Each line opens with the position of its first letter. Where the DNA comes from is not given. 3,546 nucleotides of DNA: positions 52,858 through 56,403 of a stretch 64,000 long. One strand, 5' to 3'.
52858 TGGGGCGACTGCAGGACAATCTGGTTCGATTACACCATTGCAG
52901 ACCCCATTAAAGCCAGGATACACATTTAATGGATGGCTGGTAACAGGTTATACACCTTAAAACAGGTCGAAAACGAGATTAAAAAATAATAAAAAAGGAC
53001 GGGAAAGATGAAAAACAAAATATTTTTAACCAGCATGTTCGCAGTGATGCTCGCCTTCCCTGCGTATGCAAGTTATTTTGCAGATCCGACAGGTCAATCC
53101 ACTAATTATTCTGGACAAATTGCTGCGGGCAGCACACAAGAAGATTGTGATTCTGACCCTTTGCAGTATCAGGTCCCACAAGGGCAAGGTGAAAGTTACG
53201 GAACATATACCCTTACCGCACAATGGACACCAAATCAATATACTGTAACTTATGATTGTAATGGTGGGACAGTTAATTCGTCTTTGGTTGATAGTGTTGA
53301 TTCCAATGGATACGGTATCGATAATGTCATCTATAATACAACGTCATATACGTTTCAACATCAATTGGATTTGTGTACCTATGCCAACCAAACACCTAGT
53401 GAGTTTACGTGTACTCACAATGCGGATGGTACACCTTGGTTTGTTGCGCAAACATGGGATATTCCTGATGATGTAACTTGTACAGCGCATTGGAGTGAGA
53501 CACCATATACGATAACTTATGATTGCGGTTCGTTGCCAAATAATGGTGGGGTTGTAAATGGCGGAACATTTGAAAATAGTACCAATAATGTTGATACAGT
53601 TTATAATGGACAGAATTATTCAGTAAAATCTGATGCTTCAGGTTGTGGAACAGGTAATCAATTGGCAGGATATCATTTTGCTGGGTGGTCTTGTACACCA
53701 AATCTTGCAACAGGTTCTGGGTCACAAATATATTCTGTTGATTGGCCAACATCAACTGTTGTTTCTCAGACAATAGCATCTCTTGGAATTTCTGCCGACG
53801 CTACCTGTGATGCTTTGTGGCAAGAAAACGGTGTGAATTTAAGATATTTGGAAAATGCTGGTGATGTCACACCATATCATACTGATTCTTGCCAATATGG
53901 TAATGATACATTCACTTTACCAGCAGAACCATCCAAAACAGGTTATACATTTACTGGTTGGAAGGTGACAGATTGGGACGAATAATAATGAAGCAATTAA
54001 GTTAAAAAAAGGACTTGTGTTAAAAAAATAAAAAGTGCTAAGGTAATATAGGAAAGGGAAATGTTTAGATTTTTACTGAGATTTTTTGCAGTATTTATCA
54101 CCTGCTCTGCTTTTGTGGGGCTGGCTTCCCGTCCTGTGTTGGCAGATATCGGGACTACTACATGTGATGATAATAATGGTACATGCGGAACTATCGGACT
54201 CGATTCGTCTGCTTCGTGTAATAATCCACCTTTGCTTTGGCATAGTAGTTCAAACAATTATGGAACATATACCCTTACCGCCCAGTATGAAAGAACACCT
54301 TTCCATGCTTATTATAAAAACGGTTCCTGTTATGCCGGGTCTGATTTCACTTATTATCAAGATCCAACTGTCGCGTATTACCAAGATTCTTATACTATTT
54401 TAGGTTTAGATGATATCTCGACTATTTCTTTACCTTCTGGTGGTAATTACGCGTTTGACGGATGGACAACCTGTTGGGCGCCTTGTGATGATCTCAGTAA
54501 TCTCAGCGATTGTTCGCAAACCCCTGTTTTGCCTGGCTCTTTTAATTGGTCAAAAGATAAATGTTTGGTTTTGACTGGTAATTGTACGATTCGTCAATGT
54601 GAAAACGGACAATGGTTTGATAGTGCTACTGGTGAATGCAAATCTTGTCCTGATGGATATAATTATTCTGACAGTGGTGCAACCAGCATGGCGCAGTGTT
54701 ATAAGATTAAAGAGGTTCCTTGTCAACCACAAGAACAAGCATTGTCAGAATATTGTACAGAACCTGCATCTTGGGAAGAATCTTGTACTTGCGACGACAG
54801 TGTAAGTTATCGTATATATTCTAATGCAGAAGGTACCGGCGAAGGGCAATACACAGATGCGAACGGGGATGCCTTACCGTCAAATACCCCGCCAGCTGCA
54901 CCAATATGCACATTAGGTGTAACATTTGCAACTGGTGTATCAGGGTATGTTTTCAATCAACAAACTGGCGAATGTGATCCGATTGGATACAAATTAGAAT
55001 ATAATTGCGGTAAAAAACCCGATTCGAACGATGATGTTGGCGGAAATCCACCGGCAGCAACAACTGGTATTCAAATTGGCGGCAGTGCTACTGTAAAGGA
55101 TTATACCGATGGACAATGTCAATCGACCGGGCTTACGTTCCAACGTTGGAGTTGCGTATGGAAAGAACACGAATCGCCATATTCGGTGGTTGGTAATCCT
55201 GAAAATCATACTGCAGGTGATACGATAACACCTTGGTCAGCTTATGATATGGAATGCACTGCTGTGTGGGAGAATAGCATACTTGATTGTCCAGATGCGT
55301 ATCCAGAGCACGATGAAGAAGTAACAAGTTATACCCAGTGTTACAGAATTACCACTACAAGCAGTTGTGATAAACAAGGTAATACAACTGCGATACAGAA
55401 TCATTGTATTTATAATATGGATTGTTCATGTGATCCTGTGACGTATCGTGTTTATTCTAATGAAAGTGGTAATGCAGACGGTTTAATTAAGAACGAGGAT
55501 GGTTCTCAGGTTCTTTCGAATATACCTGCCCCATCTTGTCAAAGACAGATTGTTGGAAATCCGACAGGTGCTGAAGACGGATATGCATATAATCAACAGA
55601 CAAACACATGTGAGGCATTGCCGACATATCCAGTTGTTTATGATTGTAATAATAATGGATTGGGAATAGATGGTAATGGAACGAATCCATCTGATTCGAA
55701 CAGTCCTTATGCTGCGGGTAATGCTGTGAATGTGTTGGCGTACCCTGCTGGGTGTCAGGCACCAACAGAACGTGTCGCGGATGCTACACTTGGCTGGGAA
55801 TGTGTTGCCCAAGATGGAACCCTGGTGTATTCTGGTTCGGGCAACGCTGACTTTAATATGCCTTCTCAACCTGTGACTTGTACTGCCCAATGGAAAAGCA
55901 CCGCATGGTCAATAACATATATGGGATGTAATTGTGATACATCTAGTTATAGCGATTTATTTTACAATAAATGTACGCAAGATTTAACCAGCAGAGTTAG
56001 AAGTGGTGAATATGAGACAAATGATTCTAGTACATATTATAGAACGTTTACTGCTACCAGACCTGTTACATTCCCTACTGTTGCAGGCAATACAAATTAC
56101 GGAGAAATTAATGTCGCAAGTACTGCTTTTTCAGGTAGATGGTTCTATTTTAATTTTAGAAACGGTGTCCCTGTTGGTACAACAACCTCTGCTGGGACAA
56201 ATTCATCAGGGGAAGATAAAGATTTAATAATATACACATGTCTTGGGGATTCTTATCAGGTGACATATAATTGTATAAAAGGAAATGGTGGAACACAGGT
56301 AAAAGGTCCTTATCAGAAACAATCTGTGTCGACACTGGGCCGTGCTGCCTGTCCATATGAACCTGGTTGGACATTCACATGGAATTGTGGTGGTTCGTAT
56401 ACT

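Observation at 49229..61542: Three-gene operon of giant secreted proteins (1243, 325 and 2493 aa) built from about 40 cysteine-stapled Listeria-Bacteroides-type repeats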

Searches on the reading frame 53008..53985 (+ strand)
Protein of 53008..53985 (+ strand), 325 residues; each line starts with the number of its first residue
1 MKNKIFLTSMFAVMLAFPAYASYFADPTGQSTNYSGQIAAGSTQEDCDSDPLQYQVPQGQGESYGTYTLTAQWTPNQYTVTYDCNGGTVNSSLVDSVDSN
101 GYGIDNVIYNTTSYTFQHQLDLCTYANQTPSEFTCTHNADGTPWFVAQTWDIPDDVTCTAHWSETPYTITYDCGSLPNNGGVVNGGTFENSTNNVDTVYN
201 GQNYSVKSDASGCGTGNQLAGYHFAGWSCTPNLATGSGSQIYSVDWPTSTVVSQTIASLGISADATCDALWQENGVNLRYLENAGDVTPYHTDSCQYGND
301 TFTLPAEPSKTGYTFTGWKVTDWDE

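Call 3: search_protein_families(library=pfam, proteins=[window:53008-53985:+], max_evalue=1)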
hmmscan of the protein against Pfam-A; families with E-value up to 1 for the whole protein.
window:53008-53985:+ (325 aa): 1 family
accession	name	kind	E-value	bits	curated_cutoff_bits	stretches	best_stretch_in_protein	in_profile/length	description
PF09479.16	Flg_new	-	3.3e-08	33.9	27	2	282-319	7-39/65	Listeria-Bacteroides repeat domain (List_Bact_rpt)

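Call 4: search_protein_families(library=ncbifam, proteins=[window:53008-53985:+], max_evalue=1)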
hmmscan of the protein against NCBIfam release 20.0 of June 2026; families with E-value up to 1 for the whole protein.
window:53008-53985:+ (325 aa): 2 families
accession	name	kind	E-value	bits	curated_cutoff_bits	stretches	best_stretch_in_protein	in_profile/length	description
TIGR02543.1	List_Bact_rpt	repeat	1.3e-07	31.9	20.95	2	308-321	1-14/44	TIGR02543 family repeat protein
NF033556.1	MerTP_fusion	equivalog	0.098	12.3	180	1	6-102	82-183/186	mercuric transport protein MerTP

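Call 13: find_encoding_contigs(protein=window:53008-53985:+, flank=10000, max_places=6)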
Protein window:53008-53985:+ (325 aa): no gene with exactly this product is on record in the collection.

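Call 16: find_homologous_proteins(query=window:53008-53985:+)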
Query window:53008-53985:+ (325 aa): 65 proteins with E <= 0.001 among 871 candidates.
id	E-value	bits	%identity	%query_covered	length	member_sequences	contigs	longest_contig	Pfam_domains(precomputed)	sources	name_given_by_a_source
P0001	8.7e-222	753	100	100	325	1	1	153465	PF09479.17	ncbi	-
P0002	6.1e-207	704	85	91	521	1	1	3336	-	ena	-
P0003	2.9e-143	495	65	97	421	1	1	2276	-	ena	-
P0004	1.3e-141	490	69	92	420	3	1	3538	-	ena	-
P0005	1.1e-130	454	66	91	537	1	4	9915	-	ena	-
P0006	7.3e-32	129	40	64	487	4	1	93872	-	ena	-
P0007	1.7e-31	128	35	99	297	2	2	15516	-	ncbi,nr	ncbi:MAG: InlB B-repeat-containing protein [Alphaproteobacteria bacterium]|nr:InlB B-repeat-containi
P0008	5.1e-30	123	59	26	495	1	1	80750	PF09479.17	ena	-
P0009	6.7e-28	116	39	59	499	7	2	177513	-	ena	-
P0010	9.2e-21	92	40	32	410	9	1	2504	PF09479.17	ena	-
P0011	4.4e-20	90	30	99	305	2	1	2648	-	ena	-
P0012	9.9e-20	89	29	65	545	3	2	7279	PF09479.17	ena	-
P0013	2.3e-19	88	39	32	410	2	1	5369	PF09479.17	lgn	-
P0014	2.1e-18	85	29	99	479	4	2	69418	PF09479.17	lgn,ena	-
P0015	2.1e-18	85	31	75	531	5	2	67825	PF09479.17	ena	-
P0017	5.8e-16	77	27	78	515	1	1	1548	PF09479.17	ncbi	ncbi:MAG: InlB B-repeat-containing protein, partial [Paludibacter sp.]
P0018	9.2e-16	76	30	100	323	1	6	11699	PF09479.17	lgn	-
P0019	1.2e-15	76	29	52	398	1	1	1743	PF09479.17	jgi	-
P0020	2.4e-15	75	28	82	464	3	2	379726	PF09479.17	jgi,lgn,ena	-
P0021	2.6e-15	75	28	98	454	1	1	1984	PF09479.17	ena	-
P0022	3.1e-15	74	29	100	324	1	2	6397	PF09479.17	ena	-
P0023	4.6e-15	74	32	50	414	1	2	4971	PF09479.17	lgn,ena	-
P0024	7.9e-15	73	28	78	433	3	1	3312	PF09479.17,PF18998.7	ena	-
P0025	5.2e-14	70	32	53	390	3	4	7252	PF09479.17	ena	-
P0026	1.6e-13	69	38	51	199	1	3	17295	PF09479.17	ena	-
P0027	9.9e-13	66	32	78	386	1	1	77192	PF09479.17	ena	-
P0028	1.2e-12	66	29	77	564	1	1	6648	PF09479.17,PF18998.7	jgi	jgi:uncharacterized repeat protein (TIGR02543 family)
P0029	1.5e-12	65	37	50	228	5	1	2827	PF09479.17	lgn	-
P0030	1.9e-12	65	29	79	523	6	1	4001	PF09479.17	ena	-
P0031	5.3e-12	64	30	78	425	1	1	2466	PF09479.17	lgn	-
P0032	8.4e-12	63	33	60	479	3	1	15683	PF09479.17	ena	-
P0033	1.7e-11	62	33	53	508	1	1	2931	PF09479.17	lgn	-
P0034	3.5e-11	61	29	79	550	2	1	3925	PF09479.17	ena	-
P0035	4.0e-11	61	34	51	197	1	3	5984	PF09479.17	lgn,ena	-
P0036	1.1e-10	59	32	36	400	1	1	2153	PF09479.17,PF18998.7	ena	-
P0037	1.8e-10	59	44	26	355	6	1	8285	PF09479.17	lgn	-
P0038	5.0e-10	57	35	51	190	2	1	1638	PF09479.17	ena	-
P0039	7.5e-10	57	26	78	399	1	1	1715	PF09479.17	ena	-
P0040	1.6e-9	55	39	28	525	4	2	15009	PF09479.17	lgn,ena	-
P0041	2.3e-9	55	32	80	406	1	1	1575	PF09479.17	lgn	-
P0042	3.3e-9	54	28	98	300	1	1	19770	PF09479.17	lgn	-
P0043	7.7e-9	53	43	27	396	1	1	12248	PF09479.17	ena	-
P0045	9.5e-9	53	29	98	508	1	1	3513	PF09479.17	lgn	-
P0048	6.1e-8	50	37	34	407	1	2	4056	PF09479.17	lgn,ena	-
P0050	6.3e-8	50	29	50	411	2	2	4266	PF09479.17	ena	-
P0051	1.1e-7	49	33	35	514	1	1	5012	PF09479.17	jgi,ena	-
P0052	1.3e-7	49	30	51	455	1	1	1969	PF09479.17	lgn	-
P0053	1.4e-7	49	28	50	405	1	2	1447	PF09479.17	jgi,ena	-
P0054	3.1e-7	48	29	53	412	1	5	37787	PF09479.17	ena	-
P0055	3.2e-7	48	31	78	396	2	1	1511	PF09479.17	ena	-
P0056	3.2e-7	48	29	79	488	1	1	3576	PF09479.17,PF18998.7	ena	-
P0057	9.2e-7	46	29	80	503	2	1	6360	PF09479.17,PF18998.7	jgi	jgi:uncharacterized repeat protein (TIGR02543 family)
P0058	1.0e-6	46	25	78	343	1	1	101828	PF09479.17,PF18998.7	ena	-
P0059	3.1e-6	45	28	98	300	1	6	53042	PF09479.17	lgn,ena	-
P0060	3.7e-6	44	27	79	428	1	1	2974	PF09479.17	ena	-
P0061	5.2e-6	44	29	78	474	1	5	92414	PF09479.17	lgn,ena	-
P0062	5.9e-6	44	32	47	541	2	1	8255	PF09479.17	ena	-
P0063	1.0e-4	40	28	54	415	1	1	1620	PF09479.17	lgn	-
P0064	3.1e-4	38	28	77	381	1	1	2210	PF09479.17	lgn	-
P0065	5.1e-4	37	31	35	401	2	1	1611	PF09479.17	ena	-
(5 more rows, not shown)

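Call 48: predict_structure(alignment_id=A2)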
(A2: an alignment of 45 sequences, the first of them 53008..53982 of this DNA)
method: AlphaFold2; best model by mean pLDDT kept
length: 325 residues; sequences in the alignment: 45
mean_pLDDT: 63.7   pTM: 0.54
mean pLDDT of the five models: 63.7, 61.3, 61.2, 59.7, 57.2
residues with pLDDT >= 90: 39; 70-90: 95; 50-70: 95; < 50: 96
segments of 3 or more residues with pLDDT < 50: 1-20, 79-128, 146-151, 178-188, 235-237
pLDDT, mean of each block of 10 residues (from residue 1): 44 44 58 78 82 69 84 68 35 41 33 34 43 64 54 56 69 61 46 68 71 65 78 56 53 51 76 87 93 87 90 90 88
secondary structure, 60 per line:
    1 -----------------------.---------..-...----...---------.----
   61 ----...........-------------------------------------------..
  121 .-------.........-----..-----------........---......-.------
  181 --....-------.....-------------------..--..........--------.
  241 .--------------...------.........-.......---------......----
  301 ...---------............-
elements in order: E37-39 E44-46 E65-75 E129-137 E156-163 E167-172 E183-186 E194-198 E222-231 E265-273 E275-281 E291-296 E301-303 E313-324

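Call 51: fold_search(model_id=the predicted structure, library=pdb)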
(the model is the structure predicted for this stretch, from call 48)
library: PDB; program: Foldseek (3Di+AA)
matches with E <= 10: 39; with E <= 0.001: 0
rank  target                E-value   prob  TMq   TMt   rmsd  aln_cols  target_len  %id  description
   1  3r66_C                7.7e-01  0.20  0.14  0.24   9.7       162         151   10  Crystal structure of human ISG15 in complex with NS1 N-terminal region from influenza virus B, Northeast Structural Ge (released 2011-06-08)
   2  7yl6_B                7.7e-01  0.11  0.13  0.11  12.0       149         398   10  Cell surface protein YwfG protein complexed with alpha-1,2-mannobiose (released 2023-06-07)
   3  7pv9_A                8.5e-01  0.57  0.17  0.15   7.6       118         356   14  Listeria monocytogene InlB (internalin B) residues 36-392 (internalin domain and B-repeat) (released 2022-01-26)
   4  3rt3_B                1.2e+00  0.16  0.14  0.24  10.7       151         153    9  Complex of influenza virus protein with host anti-viral factor (released 2011-07-13)
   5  5chw_F                1.4e+00  0.15  0.16  0.27   8.6       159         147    9  Structure of ISG15 in space group P212121 (released 2016-09-28)
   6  6jh0_B                1.5e+00  0.15  0.14  0.24   9.0       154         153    9  Crystal structure of cISG15/NS1B complex (released 2019-10-16)
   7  6bi8_C                1.7e+00  0.15  0.16  0.26   9.6       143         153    9  X-ray structure of MERS coronavirus papain-like protease in complex with human ISG15 (released 2018-11-07)
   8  7rbs_B                2.5e+00  0.13  0.16  0.27  10.2       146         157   11  The crystal structure of Papain-Like Protease of SARS CoV-2, C111S mutant, in complex with human ISG15 (released 2021-09-29)
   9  6oat_D                2.8e+00  0.12  0.16  0.28   9.1       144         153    8  Structure of the Ganjam virus OTU bound to sheep ISG15 (released 2020-01-08)
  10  5jcs_q                2.9e+00  0.14  0.18  0.13   5.6       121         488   12  CRYO-EM STRUCTURE OF THE RIX1-REA1 PRE-60S PARTICLE (released 2016-11-16)
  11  6sga_DU               2.9e+00  0.05  0.14  0.17  23.1       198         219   11  Body domain of the mt-SSU assemblosome from Trypanosoma brucei (released 2019-09-18)
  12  9nn9_E                3.5e+00  0.10  0.15  0.27   9.5       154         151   10  ISG15 complexed with nanobody (released 2025-10-01)
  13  5tla_D                4.8e+00  0.08  0.17  0.29   8.2       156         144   10  Crystal structure of mouse ISG15 (released 2017-05-03)
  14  5chv_C                4.8e+00  0.06  0.09  0.15   9.4        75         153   15  Crystal structure of USP18-ISG15 complex (released 2016-09-28)
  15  1z2m                  5.0e+00  0.08  0.14  0.24   9.7       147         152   11  Crystal Structure of ISG15, the Interferon-Induced Ubiquitin Cross Reactive Protein (released 2005-05-24)
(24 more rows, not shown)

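Call 56: find_encoding_contigs(protein=P0020, flank=10000, max_places=2)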
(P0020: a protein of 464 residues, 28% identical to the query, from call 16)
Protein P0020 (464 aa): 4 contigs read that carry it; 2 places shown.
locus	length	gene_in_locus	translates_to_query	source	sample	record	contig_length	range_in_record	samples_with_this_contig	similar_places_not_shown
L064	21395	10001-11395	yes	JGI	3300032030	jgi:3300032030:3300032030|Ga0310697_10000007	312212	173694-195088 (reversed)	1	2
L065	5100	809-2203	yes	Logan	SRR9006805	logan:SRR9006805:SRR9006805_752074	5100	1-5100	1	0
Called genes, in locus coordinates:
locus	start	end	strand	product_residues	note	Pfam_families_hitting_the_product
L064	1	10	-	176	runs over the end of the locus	PF00380:Ribosomal_S9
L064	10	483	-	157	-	PF00572:Ribosomal_L13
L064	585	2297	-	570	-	PF03485:Arg_tRNA_synt_N, PF00750:tRNA-synt_1d, PF05746:DALR_1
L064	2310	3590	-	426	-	PF00672:HAMP (faint), PF00512:HisKA (weak), PF02518:HATPase_c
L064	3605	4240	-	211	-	PF00072:Response_reg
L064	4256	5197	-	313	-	-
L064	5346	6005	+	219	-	PF02129:Peptidase_S15, PF00561:Abhydrolase_1, PF12146:Hydrolase_4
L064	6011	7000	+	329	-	PF05496:RuvB_N, PF13173:AAA_14 (weak), PF00004:AAA, PF07728:AAA_5, PF17864:AAA_lid_4, PF05491:WHD_RuvB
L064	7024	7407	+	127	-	PF13279:4HBT_2, PF03061:4HBT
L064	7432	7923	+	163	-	PF01618:MotA_ExbB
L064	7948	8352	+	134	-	PF02472:ExbD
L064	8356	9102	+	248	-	-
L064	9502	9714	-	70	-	-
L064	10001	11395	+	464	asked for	PF09479:Flg_new (faint)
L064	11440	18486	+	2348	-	PF09479:Flg_new (faint), PF18998:Flg_new_2 (faint)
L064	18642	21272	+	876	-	PF07517:SecA_DEAD, PF00270:DEAD (faint), PF01043:SecA_PP_bind, PF21090:P-loop_SecA, PF07516:SecA_SW, PF02810:SEC-C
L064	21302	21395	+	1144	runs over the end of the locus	PF02811:PHP, PF07733:DNA_pol3_alpha, PF17657:DNA_pol3_finger, PF14579:HHH_6, PF01336:tRNA_anti-codon (weak)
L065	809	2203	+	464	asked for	PF09479:Flg_new (faint)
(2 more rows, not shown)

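Call 57: find_encoding_contigs(protein=P0061, flank=10000, max_places=2)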
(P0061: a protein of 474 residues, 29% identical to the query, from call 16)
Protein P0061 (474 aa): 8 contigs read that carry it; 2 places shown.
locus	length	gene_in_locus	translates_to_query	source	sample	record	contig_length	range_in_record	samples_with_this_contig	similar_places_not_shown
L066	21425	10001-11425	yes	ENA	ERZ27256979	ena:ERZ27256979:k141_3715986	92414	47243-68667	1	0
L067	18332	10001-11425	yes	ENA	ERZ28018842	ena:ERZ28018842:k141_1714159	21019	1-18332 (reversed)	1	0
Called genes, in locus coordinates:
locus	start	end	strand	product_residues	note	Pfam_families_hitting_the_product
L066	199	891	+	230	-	-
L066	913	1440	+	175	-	-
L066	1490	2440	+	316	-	-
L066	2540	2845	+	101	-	-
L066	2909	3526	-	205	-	-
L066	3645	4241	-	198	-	-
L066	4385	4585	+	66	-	PF14373:Imm_superinfect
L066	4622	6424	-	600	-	PF00664:ABC_membrane, PF02463:SMC_N, PF00005:ABC_tran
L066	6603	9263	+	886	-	PF01326:PPDK_N, PF00391:PEP-utilizers, PF02896:PEP-utilizers_C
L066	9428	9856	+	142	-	PF07661:MORN_2 (faint)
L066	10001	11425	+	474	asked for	PF09479:Flg_new (faint)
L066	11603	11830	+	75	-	PF04070:DUF378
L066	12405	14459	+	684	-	PF03477:ATP-cone, PF13597:NRDD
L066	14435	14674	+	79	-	-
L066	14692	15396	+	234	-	PF13353:Fer4_12, PF04055:Radical_SAM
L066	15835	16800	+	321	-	PF00326:Peptidase_S9 (faint)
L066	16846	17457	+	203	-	PF00550:PP-binding (faint)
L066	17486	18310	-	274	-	PF21088:MS_channel_1st (weak), PF00924:MS_channel_2nd, PF21082:MS_channel_3rd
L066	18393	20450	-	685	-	PF23569:NBD_SMAX1 (weak), PF00004:AAA, PF17871:AAA_lid_9, PF00004:AAA, PF00158:Sigma54_activat (weak), PF07724:AAA_2, PF07728:AAA_5, PF10431:ClpB_D2-small, +6 more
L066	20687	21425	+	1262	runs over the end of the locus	PF09479:Flg_new (faint)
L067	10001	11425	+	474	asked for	PF09479:Flg_new (faint)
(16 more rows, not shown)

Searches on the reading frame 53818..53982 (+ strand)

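Call 25: search_protein_families(library=pfam, proteins=[window:53818-53982:+], max_evalue=10)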
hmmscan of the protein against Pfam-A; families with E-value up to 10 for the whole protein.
seq(55 aa): 2 families
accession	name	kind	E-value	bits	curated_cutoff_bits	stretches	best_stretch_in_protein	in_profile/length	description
PF09479.16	Flg_new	-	1e-06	29.2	27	1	10-49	5-39/65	Listeria-Bacteroides repeat domain (List_Bact_rpt)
PF18998.6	Flg_new_2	-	0.0021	18.4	23.6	1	14-52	10-44/73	Divergent InlB B-repeat domain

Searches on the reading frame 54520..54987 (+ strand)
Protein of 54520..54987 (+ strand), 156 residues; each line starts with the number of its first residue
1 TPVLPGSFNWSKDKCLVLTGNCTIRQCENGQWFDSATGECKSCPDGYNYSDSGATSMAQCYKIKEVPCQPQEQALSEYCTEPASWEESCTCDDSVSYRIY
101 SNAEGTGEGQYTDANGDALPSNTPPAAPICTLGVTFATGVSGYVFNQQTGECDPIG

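Call 67: search_protein_families(library=pfam, proteins=[window:54520-54987:+], max_evalue=1)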
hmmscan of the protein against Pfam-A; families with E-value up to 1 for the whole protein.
seq(156 aa): 1 family
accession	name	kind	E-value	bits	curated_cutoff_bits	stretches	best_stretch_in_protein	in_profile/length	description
PF01607.29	CBM_14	-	0.071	13.7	22.1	1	20-41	24-45/53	Chitin binding Peritrophin-A domain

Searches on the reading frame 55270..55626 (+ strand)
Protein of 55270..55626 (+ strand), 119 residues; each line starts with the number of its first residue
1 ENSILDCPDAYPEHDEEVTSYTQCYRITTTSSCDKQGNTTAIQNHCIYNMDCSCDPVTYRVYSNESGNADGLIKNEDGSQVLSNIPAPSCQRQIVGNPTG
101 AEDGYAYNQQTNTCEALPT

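Call 67: search_protein_families(library=pfam, proteins=[window:55270-55626:+], max_evalue=1)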
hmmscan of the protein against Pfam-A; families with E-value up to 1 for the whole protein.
seq(119 aa): 1 family
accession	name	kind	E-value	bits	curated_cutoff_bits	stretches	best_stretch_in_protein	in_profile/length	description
PF16462.11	Phage_TAC_14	-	0.12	12.9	22.1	1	49-96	60-105/113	Phage tail assembly chaperone protein, TAC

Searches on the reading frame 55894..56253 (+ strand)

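Call 67: search_protein_families(library=pfam, proteins=[window:55894-56253:+], max_evalue=1)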
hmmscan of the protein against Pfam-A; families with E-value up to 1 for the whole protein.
seq(120 aa): 1 family
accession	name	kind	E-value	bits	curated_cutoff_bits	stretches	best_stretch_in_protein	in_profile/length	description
PF18314.6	FAS_I_H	-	0.038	14.1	23.3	1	7-77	120-188/203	Fatty acid synthase type I helical domain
